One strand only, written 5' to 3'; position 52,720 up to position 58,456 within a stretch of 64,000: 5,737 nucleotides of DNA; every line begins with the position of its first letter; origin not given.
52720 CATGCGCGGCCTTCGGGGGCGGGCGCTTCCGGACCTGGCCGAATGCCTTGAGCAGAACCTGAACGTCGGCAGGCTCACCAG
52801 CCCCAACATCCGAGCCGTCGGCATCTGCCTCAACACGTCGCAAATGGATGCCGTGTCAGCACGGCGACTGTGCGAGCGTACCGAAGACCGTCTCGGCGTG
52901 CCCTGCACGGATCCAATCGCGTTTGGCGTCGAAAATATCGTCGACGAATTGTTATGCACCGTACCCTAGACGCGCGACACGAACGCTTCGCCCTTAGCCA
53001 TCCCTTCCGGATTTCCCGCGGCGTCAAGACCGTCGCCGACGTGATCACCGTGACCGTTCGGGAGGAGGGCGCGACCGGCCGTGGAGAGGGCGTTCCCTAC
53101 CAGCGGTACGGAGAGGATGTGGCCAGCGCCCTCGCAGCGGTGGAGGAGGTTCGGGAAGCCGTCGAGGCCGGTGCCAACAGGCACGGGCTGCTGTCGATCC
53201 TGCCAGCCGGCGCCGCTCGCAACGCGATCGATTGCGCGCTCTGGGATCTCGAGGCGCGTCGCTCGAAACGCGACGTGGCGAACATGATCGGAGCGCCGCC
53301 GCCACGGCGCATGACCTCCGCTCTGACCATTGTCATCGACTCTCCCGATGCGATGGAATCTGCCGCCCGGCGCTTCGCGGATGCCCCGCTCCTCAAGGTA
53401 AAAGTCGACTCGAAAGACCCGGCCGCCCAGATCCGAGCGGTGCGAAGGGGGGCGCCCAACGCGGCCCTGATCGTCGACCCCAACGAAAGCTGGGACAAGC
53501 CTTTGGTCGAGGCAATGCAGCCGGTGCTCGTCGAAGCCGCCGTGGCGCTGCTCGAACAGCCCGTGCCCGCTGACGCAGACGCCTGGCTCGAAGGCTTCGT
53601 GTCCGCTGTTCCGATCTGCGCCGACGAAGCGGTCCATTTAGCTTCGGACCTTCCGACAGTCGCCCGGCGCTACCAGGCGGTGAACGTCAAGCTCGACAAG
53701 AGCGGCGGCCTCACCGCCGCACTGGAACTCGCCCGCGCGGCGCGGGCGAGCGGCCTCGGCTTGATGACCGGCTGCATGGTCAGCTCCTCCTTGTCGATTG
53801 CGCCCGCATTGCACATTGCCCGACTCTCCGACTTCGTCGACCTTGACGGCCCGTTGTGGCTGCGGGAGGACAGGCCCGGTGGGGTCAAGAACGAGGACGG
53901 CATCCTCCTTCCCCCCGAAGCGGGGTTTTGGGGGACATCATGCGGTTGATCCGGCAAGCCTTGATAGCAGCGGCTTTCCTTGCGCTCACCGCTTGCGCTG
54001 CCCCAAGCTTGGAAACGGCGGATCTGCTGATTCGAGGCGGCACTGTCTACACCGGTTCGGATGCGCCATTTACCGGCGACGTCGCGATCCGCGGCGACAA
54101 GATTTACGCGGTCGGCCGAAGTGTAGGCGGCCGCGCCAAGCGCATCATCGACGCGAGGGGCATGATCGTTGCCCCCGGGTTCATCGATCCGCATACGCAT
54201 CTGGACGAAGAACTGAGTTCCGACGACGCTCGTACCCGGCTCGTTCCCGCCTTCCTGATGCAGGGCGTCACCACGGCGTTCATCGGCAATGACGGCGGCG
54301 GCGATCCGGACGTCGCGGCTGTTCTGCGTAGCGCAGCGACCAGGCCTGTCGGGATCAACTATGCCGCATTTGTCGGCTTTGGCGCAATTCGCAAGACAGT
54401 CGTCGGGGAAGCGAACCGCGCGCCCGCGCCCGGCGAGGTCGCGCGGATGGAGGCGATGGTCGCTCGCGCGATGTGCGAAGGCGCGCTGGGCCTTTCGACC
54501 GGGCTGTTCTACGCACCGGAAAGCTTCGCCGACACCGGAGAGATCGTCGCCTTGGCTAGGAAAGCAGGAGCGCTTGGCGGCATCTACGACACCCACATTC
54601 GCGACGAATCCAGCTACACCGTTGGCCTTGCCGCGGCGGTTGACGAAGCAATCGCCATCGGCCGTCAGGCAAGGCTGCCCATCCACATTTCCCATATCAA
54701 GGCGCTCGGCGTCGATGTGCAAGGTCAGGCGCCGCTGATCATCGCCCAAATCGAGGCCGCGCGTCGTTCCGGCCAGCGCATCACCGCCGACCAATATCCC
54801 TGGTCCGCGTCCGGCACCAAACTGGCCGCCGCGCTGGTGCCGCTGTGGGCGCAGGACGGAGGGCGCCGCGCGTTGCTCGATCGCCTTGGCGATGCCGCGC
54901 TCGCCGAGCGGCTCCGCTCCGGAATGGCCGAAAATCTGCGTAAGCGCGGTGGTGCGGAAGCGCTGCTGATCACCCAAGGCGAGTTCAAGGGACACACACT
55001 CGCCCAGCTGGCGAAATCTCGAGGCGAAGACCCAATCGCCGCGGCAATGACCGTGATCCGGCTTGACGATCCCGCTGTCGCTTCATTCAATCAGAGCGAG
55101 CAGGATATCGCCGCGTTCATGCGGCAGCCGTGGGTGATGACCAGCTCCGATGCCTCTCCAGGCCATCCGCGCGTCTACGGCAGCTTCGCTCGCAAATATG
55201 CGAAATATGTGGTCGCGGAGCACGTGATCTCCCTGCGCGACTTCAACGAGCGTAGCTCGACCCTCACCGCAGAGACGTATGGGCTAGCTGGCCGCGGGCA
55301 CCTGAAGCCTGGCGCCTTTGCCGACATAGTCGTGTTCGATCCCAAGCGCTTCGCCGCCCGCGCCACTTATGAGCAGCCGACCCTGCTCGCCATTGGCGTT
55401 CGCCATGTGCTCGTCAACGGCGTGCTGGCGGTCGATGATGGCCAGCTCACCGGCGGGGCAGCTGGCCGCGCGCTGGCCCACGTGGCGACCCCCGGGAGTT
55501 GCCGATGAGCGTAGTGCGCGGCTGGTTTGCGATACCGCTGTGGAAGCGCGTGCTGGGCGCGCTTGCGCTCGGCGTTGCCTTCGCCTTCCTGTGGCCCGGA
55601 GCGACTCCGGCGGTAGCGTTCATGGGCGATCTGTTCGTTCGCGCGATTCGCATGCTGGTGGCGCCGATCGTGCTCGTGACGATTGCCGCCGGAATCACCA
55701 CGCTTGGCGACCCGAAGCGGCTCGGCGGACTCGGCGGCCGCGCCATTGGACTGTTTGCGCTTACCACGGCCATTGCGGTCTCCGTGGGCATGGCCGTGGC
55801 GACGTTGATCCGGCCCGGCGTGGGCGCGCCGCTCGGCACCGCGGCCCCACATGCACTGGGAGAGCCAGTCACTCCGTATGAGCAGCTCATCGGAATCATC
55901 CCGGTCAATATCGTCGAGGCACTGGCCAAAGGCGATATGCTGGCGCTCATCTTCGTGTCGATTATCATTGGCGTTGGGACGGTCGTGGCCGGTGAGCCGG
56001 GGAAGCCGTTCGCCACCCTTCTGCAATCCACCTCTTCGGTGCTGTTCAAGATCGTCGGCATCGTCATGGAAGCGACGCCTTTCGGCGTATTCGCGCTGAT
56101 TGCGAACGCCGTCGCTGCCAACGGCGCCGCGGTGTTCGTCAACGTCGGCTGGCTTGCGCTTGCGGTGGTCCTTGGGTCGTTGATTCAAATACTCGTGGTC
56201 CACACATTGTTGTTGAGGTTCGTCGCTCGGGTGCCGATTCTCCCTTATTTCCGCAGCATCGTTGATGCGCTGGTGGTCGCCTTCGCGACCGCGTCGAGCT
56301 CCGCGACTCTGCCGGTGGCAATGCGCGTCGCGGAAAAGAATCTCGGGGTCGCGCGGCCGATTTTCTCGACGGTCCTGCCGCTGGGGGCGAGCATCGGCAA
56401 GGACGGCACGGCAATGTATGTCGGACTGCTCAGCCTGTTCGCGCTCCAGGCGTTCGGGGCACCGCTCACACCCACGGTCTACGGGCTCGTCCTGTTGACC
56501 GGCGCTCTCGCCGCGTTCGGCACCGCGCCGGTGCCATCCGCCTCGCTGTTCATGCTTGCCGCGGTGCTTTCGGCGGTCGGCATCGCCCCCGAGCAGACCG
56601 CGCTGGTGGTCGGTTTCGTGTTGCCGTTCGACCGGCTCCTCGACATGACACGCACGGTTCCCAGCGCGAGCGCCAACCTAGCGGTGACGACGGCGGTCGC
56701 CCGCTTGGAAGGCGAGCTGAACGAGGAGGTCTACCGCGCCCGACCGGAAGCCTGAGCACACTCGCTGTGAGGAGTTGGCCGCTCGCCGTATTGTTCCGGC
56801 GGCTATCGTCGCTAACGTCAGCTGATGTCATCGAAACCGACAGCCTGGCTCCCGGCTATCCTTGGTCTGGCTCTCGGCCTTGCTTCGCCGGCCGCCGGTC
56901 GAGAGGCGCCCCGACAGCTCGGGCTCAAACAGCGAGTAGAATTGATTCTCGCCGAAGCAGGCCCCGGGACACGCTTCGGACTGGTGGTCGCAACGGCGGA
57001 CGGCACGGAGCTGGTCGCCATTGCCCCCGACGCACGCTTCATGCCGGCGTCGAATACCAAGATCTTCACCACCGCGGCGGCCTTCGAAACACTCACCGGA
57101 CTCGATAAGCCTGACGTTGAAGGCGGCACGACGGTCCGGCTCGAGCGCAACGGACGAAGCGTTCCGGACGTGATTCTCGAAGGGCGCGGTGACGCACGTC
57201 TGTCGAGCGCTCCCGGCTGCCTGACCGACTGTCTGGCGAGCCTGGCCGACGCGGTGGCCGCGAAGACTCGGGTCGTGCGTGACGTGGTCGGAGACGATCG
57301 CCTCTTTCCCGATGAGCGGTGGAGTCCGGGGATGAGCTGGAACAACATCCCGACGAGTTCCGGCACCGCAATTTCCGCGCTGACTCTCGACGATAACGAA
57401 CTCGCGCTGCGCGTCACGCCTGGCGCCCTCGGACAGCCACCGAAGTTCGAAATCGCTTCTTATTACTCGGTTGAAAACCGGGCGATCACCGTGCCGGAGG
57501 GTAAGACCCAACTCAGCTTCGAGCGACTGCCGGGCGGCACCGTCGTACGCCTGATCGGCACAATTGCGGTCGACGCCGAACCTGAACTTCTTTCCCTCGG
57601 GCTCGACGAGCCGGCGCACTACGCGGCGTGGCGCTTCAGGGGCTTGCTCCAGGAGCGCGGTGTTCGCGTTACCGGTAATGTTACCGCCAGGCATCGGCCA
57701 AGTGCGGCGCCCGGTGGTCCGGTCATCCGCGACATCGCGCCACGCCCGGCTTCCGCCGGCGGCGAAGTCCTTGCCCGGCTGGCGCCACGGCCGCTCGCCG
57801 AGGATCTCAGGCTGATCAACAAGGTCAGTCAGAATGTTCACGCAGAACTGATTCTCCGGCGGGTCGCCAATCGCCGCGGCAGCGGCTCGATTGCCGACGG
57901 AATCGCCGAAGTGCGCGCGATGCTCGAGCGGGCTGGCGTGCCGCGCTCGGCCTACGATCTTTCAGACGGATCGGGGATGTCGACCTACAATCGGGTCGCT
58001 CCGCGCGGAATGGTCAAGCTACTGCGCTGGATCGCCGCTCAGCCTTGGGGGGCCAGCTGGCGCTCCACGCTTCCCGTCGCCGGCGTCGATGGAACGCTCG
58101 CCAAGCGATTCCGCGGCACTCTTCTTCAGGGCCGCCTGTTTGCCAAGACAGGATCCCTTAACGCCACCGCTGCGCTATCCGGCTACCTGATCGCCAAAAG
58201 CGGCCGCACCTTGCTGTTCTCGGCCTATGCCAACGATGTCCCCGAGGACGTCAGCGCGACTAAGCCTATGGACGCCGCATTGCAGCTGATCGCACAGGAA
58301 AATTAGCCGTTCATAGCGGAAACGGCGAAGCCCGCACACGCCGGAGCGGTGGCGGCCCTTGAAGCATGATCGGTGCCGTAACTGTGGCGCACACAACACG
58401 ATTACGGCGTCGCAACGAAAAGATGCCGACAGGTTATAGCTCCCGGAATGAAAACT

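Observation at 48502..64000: Candidate TonB-dependent peptidoglycan stem-peptide / D-amino-acid scavenging locus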

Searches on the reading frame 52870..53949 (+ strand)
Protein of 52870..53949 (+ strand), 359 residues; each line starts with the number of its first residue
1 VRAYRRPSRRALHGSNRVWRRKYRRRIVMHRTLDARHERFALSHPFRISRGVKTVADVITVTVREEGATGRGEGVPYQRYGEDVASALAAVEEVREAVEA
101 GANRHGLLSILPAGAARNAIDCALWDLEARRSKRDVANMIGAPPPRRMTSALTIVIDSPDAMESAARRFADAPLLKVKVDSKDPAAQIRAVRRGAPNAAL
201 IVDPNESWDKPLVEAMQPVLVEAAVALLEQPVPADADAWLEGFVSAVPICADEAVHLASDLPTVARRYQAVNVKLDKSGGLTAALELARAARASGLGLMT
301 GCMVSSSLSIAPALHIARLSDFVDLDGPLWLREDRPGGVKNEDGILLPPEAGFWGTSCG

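Call 5: search_protein_families(library=pfam, proteins=[window:52870-53949:+])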
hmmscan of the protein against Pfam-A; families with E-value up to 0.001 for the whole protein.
window:52870-53949:+ (359 aa): 2 families
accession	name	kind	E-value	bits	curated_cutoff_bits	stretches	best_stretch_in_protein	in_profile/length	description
PF13378.12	MR_MLE_C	-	2.2e-22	80.3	29.4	1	165-350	5-207/219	Enolase C-terminal domain-like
PF02746.21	MR_MLE_N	-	3.5e-12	47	22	1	36-141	7-117/117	Mandelate racemase / muconate lactonizing enzyme, N-terminal domain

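Call 6: search_protein_families(library=ncbifam, proteins=[window:52870-53949:+])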
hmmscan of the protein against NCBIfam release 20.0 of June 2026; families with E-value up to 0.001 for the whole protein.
window:52870-53949:+ (359 aa): 9 families
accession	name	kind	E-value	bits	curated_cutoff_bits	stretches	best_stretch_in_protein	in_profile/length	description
NF042940.1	racemase_DgcA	equivalog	4.9e-129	430.2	400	1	34-355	2-323/323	N-acetyl-D-Glu racemase DgcA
NF011708.0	PRK15129.1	equivalog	1.1e-92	310.5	343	1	31-344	2-317/321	L-Ala-D/L-Glu epimerase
NF041118.1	A_G_epim_Thtga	equivalog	1.2e-24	87.1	500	1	37-338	10-330/341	L-Ala-D/L-Glu epimerase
TIGR02534.1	mucon_cyclo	subfamily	4.2e-20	72.1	334.95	1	113-330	96-328/368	muconate/chloromuconate family cycloisomerase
TIGR01928.1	menC_lowGC_arch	equivalog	2.3e-14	53.2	200.65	1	39-322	4-302/325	o-succinylbenzoate synthase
TIGR01927.1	menC_gam_Gplu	equivalog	3.2e-10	39.8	130.55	1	48-319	13-281/307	o-succinylbenzoate synthase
NF047820.1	TalGalacDh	equivalog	2.2e-08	33.4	500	1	116-299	107-302/371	L-talarate/galactarate dehydratase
NF043002.1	HProlDhtase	equivalog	7.2e-08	31.7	500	1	116-297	101-288/366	cis-3-hydroxy-L-proline dehydratase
NF010624.0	PRK14017.1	equivalog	6.1e-05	22.3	311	1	116-319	82-302/382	galactonate dehydratase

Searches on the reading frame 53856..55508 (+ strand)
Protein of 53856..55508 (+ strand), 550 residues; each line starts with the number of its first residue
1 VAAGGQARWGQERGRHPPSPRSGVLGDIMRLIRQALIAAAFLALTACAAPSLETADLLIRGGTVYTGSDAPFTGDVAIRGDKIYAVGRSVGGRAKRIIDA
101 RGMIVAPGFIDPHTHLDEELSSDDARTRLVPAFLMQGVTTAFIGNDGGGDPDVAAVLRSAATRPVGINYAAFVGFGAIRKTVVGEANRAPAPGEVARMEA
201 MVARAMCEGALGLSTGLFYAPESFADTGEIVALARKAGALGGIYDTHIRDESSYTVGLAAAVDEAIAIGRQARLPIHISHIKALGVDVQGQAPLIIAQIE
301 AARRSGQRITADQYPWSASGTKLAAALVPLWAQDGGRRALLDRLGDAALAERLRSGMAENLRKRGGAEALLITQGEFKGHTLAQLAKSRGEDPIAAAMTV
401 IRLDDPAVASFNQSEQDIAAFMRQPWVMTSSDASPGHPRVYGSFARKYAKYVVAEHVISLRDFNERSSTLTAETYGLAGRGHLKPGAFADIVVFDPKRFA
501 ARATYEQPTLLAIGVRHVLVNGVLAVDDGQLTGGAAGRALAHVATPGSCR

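Call 5: search_protein_families(library=pfam, proteins=[window:53856-55508:+])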
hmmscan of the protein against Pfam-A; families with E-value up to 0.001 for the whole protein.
window:53856-55508:+ (550 aa): 2 families
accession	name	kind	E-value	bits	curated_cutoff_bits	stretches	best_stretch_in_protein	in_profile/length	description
PF07969.17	Amidohydro_3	-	9.3e-22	78.6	29.7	1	96-524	1-470/472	Amidohydrolase family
PF01979.26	Amidohydro_1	-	4.2e-09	36.6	25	1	104-255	1-161/345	Amidohydrolase family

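Call 6: search_protein_families(library=ncbifam, proteins=[window:53856-55508:+])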
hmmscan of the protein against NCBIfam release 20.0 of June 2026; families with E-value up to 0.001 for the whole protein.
window:53856-55508:+ (550 aa): 53 families (the best 25 are shown)
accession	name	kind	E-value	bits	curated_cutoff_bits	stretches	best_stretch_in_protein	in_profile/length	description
NF006560.0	PRK09061.1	subfamily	6.6e-53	179.8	340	1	48-539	19-510/517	amidohydrolase family protein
TIGR02033.1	D-hydantoinase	equivalog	2.4e-19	69.6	393.25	1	57-141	1-88/454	dihydropyrimidinase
NF009941.0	PRK13404.1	subfamily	9.7e-19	67.4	647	1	55-123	4-70/478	dihydropyrimidinase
NF006689.0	PRK09237.1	equivalog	2.1e-15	56.2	371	1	55-141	3-89/383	amidohydrolase/deacetylase family metallohydrolase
NF004839.0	PRK06189.1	equivalog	6.2e-14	51.5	631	1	55-122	3-69/451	allantoinase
NF006056.0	PRK08204.1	subfamily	1.6e-13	50.2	391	1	56-116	4-67/449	hypothetical protein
NF006559.0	PRK09060.1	equivalog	4.7e-13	48.3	482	1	53-142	3-92/444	dihydroorotase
TIGR03178.1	allantoinase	equivalog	1e-12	47.6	357.85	1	56-118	1-62/441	allantoinase AllB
TIGR00857.1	pyrC_multi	subfamily_domain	5.9e-12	45.3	279.05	1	73-118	5-50/412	dihydroorotase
NF005960.0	PRK08044.1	equivalog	1e-11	44.2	688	1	55-119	3-65/453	allantoinase AllB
NF006839.0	PRK09357.1-4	equivalog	7.8e-11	41.2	576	1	58-118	3-64/422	dihydroorotase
NF009060.0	PRK12394.1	equivalog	1.3e-10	40.6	442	1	55-142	3-89/381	metallo-dependent hydrolase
TIGR03121.1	one_C_dehyd_A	equivalog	1.3e-10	40.1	392.75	1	458-540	430-512/556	formylmethanofuran dehydrogenase subunit A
NF005748.0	PRK07572.1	subfamily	1.8e-10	40.4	438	1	55-127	2-71/426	cytosine deaminase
NF002668.0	PRK02382.1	equivalog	2.4e-10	39.7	452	1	74-118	14-59/436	dihydroorotase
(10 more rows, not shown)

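Call 35: search_solved_structures(query=window:53940-55508:+, max_evalue=1e-10)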
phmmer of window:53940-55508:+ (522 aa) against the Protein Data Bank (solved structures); distinct sequences matched with E-value up to 1e-10: 14.
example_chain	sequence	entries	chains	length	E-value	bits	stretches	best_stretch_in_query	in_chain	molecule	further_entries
1m7j_A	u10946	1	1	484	2.2e-61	211.4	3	130-297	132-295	D-aminoacylase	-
1rjp_A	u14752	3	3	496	2.5e-61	211.2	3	130-297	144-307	D-aminoacylase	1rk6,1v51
1rjq_A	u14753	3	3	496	1.4e-60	208.8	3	130-297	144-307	D-aminoacylase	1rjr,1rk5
1v4y_A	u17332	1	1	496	9.3e-60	206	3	130-297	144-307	D-aminoacylase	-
9g5m_A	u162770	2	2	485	2e-56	195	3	133-295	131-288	Amidohydrolase family protein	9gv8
3gip_A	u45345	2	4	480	4.4e-54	187.3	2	348-497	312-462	N-acyl-D-glutamate deacylase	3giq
9kb1_A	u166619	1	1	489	1e-45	159.7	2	27-295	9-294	PpOngB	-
9kb3_A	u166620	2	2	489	6.7e-45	157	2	27-295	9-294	Carbohydrate de-N-acetylated protein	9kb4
4kqn_A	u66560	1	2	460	5.9e-14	55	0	31-92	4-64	D-hydantoinase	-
1yny_A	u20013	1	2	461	8.4e-14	54.5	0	31-92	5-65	D-Hydantoinase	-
4kir_A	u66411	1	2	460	9.4e-14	54.3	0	31-92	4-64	D-hydantoinase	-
3e74_A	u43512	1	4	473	4.6e-13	52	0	27-91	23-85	Allantoinase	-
8hfd_A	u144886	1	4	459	5.3e-13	51.8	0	27-91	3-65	Allantoinase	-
3sfw_A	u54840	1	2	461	2.6e-12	49.6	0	31-91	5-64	Dihydropyrimidinase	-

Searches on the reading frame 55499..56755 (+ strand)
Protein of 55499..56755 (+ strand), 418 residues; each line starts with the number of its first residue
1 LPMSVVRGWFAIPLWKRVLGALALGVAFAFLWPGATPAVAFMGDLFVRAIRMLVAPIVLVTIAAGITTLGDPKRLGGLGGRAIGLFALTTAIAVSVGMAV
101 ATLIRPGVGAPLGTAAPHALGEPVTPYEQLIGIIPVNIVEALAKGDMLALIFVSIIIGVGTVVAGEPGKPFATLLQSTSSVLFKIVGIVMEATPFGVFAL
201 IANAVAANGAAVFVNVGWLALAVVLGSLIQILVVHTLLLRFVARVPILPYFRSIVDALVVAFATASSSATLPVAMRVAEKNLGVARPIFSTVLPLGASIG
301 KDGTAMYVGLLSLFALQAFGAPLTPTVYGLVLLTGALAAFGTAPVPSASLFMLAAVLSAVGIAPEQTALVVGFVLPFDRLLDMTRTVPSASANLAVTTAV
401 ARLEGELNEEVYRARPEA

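Call 5: search_protein_families(library=pfam, proteins=[window:55499-56755:+])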
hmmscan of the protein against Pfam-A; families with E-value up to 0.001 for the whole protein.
window:55499-56755:+ (418 aa): 1 family
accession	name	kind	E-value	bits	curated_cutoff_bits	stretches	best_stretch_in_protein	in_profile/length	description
PF00375.23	SDF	-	6.4e-97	325.4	27.9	1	14-402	1-386/387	Sodium:dicarboxylate symporter family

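Call 6: search_protein_families(library=ncbifam, proteins=[window:55499-56755:+])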
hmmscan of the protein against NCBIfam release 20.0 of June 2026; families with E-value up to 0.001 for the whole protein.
window:55499-56755:+ (418 aa): 4 families
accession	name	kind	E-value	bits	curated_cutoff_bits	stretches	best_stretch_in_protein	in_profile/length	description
NF002461.0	PRK01663.1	subfamily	1.9e-61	208.4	513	1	14-412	9-410/428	C4-dicarboxylate transporter DctA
NF009587.0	PRK13027.1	subfamily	4.5e-57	193.8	570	1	10-410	5-409/442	C4-dicarboxylate transporter DctA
NF008440.0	PRK11283.1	equivalog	2.6e-50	171.5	638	1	42-408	44-416/437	glutamate/aspartate:proton symporter GltP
NF010151.0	PRK13628.1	equivalog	7.2e-31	107.6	308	1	5-402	7-399/407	serine/threonine transporter SstT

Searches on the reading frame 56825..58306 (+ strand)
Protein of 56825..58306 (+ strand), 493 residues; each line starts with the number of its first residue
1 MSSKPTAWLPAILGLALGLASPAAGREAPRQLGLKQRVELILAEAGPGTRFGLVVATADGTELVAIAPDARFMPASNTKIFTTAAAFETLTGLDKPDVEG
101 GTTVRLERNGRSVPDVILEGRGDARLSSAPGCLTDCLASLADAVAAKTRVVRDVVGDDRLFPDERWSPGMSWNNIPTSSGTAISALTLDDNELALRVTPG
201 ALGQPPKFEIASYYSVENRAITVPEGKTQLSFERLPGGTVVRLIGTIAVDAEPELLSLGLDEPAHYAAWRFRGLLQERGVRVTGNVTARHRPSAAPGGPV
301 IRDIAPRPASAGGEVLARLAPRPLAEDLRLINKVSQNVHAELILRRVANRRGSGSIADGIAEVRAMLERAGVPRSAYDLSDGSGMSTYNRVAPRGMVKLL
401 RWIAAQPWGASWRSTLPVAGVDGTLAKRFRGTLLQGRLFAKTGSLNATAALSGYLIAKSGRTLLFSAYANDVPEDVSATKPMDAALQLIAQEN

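Call 5: search_protein_families(library=pfam, proteins=[window:56825-58306:+])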
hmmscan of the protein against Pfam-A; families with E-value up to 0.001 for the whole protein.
window:56825-58306:+ (493 aa): 1 family
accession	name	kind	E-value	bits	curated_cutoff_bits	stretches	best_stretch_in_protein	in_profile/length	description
PF02113.21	Peptidase_S13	-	3.7e-77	260.4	22.8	1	36-483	3-438/444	D-Ala-D-Ala carboxypeptidase 3 (S13) family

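Call 6: search_protein_families(library=ncbifam, proteins=[window:56825-58306:+])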
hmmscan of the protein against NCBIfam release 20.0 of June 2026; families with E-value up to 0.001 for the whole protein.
window:56825-58306:+ (493 aa): 2 families
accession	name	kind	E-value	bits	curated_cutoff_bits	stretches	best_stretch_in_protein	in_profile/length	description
TIGR00666.1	PBP4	equivalog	2.3e-61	207.7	107.8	1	61-471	3-397/397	D-alanyl-D-alanine carboxypeptidase/D-alanyl-D-alanine endopeptidase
NF008322.0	PRK11113.1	equivalog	9.6e-34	116.7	527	1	47-472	32-448/477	serine-type D-Ala-D-Ala carboxypeptidase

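Call 41: search_solved_structures(query=window:56825-58306:+, max_evalue=1e-8)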
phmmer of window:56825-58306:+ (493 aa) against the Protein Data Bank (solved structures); distinct sequences matched with E-value up to 1e-8: 6.
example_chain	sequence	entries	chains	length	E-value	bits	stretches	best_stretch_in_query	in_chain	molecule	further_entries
1w5d_A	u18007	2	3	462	5.6e-42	147.8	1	30-475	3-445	PENICILLIN-BINDING PROTEIN | D-alanyl-D-alanine carboxypeptidase DacC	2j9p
2wke_A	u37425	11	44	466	2e-40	142.7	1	34-468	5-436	D-ALANYL-D-ALANINE CARBOXYPEPTIDASE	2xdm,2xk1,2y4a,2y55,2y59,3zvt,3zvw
3zcz_A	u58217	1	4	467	2e-40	142.6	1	34-468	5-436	D-ALANYL-D-ALANINE CARBOXYPEPTIDASE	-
1w79_A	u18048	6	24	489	2.7e-40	142.2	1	34-468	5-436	D-alanyl-D-alanine carboxypeptidase | D-ALANYL-D-ALANINE CARBOXYPEPTIDASE,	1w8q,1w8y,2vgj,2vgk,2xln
2ex2_A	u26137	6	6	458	4e-25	92.2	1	68-470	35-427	Penicillin-binding protein 4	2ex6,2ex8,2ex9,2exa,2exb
3a3d_A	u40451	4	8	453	5.3e-21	78.6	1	47-472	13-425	Penicillin-binding protein 4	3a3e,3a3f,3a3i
